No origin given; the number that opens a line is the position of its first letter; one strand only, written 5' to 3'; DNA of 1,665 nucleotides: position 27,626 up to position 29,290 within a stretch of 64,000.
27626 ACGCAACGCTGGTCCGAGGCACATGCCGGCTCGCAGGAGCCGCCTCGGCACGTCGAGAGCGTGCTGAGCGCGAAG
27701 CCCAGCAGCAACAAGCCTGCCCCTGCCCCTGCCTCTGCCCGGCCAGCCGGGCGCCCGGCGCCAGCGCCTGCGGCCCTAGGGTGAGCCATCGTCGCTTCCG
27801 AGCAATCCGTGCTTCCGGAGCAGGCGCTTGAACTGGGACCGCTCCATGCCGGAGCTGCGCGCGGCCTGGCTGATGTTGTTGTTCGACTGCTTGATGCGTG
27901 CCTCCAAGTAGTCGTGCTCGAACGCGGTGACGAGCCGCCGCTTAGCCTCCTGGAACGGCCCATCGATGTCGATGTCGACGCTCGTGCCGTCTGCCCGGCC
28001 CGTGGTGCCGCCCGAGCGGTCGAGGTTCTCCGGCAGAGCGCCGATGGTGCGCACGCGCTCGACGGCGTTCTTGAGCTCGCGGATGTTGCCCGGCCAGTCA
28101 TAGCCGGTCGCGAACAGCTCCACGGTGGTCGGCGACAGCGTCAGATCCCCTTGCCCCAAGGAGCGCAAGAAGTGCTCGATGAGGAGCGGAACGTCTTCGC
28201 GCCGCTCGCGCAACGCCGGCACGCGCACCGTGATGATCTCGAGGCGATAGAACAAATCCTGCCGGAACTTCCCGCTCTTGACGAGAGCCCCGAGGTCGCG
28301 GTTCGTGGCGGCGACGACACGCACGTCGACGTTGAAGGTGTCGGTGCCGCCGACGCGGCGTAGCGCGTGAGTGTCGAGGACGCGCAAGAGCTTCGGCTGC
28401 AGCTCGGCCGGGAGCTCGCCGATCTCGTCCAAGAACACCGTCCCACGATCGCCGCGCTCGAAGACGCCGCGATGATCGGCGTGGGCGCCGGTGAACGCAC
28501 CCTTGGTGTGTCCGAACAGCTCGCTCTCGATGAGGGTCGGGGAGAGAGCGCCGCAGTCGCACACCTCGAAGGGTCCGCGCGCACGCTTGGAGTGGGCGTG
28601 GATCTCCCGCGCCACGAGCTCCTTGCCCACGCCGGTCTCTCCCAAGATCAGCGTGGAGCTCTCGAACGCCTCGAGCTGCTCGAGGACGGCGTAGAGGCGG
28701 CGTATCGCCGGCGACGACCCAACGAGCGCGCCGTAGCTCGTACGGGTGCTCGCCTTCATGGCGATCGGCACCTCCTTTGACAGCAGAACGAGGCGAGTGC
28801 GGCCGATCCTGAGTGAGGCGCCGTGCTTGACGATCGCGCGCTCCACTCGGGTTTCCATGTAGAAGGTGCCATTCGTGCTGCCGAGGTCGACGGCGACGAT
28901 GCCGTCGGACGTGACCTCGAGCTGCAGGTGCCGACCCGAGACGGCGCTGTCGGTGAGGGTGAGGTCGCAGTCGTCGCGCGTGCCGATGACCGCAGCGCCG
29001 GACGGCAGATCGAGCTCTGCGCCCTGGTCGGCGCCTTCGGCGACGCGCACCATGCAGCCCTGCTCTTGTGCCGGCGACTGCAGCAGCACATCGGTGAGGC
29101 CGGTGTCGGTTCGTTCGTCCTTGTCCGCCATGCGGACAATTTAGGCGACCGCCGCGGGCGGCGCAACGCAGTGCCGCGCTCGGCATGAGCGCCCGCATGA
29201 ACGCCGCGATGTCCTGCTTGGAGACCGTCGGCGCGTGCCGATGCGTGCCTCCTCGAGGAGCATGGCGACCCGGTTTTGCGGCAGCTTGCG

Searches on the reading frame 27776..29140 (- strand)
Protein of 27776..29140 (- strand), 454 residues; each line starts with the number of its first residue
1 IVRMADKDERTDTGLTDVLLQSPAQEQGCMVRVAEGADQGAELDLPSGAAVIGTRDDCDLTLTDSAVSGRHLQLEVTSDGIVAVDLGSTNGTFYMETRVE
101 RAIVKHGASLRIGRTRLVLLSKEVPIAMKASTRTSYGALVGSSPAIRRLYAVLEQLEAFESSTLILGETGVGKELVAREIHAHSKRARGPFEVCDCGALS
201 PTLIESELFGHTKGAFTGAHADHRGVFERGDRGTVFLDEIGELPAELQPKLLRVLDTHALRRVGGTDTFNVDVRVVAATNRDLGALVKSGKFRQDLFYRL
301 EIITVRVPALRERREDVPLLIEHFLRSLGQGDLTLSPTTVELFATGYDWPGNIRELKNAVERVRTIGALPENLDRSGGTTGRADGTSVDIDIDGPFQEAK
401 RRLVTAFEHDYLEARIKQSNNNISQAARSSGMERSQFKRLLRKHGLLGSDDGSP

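Call 85: search_protein_families(library=pfam, proteins=[window:27776-29140:-], max_evalue=0.001)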
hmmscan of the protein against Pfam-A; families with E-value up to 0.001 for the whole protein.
window:27776-29140:- (454 aa): 9 families
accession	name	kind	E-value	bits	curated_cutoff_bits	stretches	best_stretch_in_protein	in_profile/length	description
PF00158.32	Sigma54_activat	-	1.4e-63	214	20.2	1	139-305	1-167/168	Sigma-54 interaction domain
PF16697.10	Yop-YscD_cpl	-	1.9e-20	73.3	33.2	1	32-120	1-91/94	Inner membrane component of T3SS, cytoplasmic domain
PF14532.12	Sigma54_activ_2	-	5.1e-18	66.1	25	1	140-310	1-138/138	Sigma-54 interaction domain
PF25601.1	AAA_lid_14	-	1.8e-14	53.8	27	1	311-364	1-57/87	AAA+ ATPase lid domain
PF00498.31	FHA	-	1.8e-13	51.2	20.7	1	51-113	2-67/67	FHA domain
PF07728.20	AAA_5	-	3.3e-06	27.6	22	1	163-281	2-123/139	AAA domain (dynein-related subfamily)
PF02954.25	HTH_8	-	1.6e-05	24.9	22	1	406-443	4-41/42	Bacterial regulatory protein, Fis family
PF13191.12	AAA_16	-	4.3e-05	24.5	32.6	1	139-209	2-79/167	AAA ATPase domain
PF07724.20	AAA_2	-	0.00012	22.6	27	1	161-265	4-109/166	AAA domain (Cdc48 subfamily)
